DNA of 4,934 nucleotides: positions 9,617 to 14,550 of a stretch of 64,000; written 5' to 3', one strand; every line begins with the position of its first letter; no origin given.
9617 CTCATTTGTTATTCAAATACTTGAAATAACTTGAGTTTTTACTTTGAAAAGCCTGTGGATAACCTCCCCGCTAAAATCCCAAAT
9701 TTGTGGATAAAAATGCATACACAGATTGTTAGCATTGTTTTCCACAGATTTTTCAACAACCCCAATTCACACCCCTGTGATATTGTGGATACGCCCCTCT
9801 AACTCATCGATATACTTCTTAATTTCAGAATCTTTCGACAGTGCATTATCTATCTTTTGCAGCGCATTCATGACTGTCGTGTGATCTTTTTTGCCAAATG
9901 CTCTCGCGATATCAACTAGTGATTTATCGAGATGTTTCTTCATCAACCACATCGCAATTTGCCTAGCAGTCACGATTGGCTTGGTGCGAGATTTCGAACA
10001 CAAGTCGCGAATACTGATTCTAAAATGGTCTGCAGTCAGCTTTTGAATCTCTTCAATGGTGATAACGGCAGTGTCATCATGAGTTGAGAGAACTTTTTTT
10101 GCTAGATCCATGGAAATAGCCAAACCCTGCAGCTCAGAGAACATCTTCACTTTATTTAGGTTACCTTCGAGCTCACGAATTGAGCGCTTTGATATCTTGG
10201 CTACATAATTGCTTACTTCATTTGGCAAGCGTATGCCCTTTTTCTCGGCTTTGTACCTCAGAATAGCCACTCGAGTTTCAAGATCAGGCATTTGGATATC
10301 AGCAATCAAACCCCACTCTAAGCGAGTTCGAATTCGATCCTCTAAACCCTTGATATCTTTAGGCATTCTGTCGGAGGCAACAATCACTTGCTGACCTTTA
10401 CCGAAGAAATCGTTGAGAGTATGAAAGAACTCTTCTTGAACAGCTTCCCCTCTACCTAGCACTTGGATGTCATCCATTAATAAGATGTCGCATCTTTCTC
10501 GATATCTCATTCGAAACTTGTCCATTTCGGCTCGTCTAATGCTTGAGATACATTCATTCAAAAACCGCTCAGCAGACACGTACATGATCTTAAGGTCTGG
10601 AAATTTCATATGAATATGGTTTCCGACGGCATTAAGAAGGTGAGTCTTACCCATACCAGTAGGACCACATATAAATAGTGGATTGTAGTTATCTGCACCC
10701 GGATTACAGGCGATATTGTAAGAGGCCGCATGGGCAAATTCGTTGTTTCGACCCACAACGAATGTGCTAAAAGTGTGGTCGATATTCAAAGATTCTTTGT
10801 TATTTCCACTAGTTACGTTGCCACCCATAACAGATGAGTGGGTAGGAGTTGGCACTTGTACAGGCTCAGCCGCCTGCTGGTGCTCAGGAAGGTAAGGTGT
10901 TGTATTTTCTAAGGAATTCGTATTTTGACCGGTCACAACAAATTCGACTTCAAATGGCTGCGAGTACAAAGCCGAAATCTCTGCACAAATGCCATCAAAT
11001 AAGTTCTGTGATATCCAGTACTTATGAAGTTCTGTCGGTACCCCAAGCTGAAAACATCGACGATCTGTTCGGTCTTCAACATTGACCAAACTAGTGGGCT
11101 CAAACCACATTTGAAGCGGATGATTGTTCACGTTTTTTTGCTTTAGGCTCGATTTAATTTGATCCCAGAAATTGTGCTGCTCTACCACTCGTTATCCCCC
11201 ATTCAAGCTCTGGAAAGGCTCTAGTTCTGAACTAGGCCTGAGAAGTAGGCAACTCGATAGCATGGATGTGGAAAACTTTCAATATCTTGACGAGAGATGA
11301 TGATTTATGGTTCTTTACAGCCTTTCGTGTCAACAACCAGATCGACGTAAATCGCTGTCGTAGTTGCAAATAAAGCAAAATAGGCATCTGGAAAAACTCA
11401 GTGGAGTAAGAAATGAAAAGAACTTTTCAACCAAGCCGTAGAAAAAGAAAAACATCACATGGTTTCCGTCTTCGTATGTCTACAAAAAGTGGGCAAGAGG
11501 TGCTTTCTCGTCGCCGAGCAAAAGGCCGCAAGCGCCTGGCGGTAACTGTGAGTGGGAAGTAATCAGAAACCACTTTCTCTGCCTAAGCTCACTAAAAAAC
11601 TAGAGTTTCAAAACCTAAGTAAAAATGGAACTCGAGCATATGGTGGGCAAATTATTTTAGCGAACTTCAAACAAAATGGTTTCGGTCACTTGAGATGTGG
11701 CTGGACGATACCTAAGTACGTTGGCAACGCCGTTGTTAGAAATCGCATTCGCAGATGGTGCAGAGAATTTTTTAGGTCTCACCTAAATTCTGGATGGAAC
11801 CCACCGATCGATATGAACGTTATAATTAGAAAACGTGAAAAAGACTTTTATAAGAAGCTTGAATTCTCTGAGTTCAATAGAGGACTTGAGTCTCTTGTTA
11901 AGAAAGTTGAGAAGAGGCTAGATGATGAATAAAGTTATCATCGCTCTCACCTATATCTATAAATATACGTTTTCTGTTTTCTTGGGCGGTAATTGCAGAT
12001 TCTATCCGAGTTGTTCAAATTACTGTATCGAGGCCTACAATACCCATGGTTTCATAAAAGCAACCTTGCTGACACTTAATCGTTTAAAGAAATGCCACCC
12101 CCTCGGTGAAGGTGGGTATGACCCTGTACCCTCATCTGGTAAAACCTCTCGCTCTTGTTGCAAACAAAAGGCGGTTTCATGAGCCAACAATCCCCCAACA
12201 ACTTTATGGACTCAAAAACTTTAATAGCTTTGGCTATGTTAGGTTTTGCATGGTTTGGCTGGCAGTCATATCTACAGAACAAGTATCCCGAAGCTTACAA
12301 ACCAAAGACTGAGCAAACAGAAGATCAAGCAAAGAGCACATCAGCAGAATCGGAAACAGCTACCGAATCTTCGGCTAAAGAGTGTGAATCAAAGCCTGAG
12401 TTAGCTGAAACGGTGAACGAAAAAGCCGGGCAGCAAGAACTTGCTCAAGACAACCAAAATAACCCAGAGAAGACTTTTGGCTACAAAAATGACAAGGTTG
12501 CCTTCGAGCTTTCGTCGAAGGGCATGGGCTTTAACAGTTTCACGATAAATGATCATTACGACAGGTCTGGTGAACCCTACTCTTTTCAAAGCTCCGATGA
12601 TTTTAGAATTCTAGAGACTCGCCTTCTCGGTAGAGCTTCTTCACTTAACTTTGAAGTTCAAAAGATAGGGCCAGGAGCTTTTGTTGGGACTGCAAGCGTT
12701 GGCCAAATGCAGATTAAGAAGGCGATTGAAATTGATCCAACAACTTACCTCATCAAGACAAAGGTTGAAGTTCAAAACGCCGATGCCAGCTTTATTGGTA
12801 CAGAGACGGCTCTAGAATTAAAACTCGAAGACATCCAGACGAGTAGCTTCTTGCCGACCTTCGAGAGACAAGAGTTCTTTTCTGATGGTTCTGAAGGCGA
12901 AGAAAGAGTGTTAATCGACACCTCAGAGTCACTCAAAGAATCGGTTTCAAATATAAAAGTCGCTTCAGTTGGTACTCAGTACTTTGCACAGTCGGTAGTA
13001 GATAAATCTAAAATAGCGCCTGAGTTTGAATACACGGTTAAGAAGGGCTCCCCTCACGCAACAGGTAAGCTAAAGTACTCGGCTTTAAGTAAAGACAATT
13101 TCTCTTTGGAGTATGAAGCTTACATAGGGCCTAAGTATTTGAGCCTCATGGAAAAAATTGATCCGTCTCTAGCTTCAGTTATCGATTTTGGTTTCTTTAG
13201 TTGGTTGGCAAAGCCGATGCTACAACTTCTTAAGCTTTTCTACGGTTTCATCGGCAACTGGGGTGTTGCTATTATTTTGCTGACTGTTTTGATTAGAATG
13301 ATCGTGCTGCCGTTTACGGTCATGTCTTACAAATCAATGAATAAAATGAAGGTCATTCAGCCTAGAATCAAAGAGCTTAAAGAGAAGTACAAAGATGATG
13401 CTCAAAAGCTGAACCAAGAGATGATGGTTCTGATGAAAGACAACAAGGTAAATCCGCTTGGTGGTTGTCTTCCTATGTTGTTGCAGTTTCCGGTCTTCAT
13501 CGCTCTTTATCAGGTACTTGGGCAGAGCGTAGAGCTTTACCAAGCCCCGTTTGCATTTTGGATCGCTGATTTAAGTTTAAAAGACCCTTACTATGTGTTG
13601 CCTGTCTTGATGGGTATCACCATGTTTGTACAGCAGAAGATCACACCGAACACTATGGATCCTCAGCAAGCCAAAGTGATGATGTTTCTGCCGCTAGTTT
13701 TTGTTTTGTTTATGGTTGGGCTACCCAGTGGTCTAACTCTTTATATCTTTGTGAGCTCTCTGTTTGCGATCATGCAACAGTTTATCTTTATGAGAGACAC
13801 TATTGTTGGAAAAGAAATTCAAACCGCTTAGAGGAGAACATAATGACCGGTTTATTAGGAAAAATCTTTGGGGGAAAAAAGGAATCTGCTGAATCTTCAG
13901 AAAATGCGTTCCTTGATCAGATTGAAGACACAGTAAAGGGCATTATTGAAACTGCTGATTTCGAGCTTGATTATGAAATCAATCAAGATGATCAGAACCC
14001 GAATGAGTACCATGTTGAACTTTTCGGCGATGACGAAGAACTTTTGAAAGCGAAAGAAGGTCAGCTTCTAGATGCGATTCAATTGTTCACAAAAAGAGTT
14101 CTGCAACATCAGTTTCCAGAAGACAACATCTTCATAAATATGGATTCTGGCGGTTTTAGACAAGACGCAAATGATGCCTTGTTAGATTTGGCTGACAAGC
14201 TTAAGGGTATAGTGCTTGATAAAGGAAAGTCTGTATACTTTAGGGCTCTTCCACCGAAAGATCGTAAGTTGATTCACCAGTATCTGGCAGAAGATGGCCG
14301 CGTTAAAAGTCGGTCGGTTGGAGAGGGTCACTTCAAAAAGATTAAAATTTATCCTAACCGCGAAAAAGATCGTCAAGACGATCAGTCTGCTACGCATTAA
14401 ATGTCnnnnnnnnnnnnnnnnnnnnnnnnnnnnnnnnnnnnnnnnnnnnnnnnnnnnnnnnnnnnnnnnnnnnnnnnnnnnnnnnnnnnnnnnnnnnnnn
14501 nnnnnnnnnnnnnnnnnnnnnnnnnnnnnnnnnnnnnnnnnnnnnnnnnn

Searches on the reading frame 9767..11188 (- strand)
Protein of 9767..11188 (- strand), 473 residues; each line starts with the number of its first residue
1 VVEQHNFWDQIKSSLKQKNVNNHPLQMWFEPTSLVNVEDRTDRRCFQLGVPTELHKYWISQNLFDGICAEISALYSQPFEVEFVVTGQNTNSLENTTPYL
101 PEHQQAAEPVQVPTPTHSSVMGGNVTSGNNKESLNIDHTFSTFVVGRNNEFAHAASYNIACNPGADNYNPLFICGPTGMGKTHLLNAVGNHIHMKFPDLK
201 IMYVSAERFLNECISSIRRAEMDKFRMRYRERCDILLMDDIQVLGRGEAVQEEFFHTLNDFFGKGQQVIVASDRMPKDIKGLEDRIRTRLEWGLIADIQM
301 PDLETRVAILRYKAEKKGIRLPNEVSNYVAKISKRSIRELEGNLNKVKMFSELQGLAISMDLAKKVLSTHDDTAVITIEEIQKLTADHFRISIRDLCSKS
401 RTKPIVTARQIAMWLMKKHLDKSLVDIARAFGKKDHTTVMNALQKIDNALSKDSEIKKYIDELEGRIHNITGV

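Call 10: search_protein_families(library=pfam, proteins=[window:9767-11188:-], max_evalue=0.0001)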
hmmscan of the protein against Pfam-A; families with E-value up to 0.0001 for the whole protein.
window:9767-11188:- (473 aa): 7 families
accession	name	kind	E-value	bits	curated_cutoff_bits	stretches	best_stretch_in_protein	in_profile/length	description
PF00308.24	Bac_DnaA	-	4.7e-61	206.1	23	1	134-296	1-161/162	Bacterial DnaA ATPAse domain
PF08299.17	Bac_DnaA_C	-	3.7e-27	94.6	31.5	1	378-446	1-69/69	Bacterial dnaA protein helix-turn-helix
PF00004.35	AAA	-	2.2e-08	35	21.2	1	172-291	2-128/131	ATPase family associated with various cellular activities (AAA)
PF01695.23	IstB_IS21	-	1.2e-06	28.6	24.1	1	169-271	93-192/238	IstB-like ATP binding protein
PF11638.13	DnaA_N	-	1.5e-06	28.3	24.6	1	6-67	2-59/65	DnaA N-terminal domain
PF13401.12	AAA_22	-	2.5e-06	28.3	27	0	170-195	7-32/130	AAA domain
PF22688.2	Hda_lid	-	2.7e-05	24.5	27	0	305-351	3-49/65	Hda, lid domain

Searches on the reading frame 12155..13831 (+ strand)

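Call 10: search_protein_families(library=pfam, proteins=[window:12155-13831:+], max_evalue=0.0001)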
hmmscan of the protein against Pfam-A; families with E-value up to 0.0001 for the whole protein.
window:12155-13831:+ (558 aa): 2 families
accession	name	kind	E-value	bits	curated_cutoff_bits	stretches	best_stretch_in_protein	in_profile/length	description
PF02096.25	60KD_IMP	-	7.5e-60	202.1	35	1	369-546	1-162/163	60Kd inner membrane protein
PF14849.12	YidC_periplas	-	2.1e-15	57.9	24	1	184-357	99-282/283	YidC periplasmic domain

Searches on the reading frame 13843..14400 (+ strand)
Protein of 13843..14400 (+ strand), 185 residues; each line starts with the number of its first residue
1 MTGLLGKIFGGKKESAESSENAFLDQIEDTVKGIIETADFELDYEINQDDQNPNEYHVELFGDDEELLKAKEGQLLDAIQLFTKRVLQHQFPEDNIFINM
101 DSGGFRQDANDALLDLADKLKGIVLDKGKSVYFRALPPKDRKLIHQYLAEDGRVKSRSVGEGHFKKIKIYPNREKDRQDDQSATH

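Call 73: search_protein_families(library=pfam, proteins=[window:13843-14400:+], max_evalue=1e-8)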
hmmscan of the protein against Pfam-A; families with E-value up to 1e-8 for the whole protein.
window:13843-14400:+ (185 aa): 1 family
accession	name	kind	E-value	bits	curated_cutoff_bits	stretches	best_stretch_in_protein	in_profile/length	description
PF01424.28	R3H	-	1.2e-12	48.2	26.8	1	112-171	2-60/60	R3H domain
